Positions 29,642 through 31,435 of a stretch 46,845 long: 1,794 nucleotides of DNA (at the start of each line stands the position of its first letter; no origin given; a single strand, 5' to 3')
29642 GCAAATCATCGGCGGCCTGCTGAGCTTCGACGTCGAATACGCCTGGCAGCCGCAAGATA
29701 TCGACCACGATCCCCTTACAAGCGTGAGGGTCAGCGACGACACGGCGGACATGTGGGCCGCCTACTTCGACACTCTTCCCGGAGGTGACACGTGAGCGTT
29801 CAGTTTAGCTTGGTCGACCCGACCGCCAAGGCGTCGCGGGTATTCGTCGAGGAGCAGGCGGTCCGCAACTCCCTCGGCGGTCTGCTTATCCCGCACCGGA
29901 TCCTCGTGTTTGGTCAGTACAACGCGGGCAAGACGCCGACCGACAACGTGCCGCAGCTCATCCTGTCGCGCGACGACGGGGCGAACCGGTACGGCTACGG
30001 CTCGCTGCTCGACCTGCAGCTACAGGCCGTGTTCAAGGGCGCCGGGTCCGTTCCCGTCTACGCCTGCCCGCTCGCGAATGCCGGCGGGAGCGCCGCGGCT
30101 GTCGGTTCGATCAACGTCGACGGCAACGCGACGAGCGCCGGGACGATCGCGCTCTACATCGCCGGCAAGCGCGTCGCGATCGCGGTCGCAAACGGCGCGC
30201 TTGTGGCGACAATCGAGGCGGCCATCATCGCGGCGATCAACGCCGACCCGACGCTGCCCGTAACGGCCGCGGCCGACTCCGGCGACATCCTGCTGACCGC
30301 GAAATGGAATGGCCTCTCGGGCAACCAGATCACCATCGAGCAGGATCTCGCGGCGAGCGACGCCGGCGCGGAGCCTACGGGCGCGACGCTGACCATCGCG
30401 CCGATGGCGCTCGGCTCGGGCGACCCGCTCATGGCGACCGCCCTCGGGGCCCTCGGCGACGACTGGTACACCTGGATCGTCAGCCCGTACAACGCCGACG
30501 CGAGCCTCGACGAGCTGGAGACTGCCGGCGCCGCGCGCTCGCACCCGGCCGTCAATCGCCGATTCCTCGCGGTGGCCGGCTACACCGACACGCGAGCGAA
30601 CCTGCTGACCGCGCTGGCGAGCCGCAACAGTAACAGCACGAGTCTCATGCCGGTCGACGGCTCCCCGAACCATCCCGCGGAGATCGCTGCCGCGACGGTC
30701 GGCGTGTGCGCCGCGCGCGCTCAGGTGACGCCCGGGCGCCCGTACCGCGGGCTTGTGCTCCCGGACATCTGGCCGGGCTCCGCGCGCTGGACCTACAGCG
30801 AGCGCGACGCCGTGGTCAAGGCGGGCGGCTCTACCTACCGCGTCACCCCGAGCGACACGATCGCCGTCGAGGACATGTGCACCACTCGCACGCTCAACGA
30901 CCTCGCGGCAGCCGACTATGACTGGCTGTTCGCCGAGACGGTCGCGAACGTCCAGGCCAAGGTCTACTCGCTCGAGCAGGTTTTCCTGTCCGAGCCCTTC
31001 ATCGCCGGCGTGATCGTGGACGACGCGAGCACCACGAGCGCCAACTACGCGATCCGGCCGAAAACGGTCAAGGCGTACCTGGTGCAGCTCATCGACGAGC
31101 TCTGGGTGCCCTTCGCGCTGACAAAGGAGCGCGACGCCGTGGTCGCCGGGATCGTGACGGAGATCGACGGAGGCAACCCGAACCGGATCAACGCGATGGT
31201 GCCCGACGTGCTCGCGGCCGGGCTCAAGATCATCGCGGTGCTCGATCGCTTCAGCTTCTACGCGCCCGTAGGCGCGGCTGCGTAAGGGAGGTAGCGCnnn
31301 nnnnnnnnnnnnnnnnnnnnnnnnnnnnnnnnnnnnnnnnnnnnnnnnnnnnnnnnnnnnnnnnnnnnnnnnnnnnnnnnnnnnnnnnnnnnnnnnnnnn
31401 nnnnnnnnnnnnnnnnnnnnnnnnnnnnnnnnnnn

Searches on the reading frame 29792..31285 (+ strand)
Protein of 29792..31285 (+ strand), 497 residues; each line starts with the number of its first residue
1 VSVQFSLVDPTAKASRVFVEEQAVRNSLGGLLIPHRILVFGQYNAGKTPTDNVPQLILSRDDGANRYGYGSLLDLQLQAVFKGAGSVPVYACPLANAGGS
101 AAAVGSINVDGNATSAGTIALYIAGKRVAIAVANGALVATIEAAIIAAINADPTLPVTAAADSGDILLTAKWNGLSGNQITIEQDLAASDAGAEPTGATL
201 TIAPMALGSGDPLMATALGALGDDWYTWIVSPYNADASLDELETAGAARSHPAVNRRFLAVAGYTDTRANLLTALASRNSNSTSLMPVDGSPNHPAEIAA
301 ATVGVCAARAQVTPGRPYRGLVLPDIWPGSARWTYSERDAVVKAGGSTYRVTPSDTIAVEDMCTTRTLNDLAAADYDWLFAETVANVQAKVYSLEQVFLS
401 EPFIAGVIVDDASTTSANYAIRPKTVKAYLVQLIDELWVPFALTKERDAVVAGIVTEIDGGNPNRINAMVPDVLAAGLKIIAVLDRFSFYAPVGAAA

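Call 28: search_protein_families(library=pfam, proteins=[window:29792-31285:+], max_evalue=0.01)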
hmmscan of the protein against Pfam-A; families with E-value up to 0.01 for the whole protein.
window:29792-31285:+ (497 aa): 2 families
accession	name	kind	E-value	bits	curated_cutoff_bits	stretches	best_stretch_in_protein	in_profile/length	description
PF04984.19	Phage_sheath_1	-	1.1e-08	35.6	31.4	1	214-365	8-168/168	Phage tail sheath protein subtilisin-like domain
PF17481.7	Phage_sheath_domII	-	0.00083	20.2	31.4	1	101-186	4-93/98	Phage tail sheath protein beta-sandwich domain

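Call 29: search_protein_families(library=phrogs, proteins=[window:29792-31285:+], max_evalue=0.01)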
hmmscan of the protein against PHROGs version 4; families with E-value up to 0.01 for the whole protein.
window:29792-31285:+ (497 aa): 3 families
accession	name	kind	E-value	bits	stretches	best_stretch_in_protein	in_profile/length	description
phrog_165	-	tail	2.2e-104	350.7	1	33-487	33-491/493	tail sheath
phrog_5292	-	tail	2.8e-08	34.9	1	32-128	31-126/129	tail sheath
phrog_11048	-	tail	1.1e-07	32.6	1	332-488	2-156/157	tail sheath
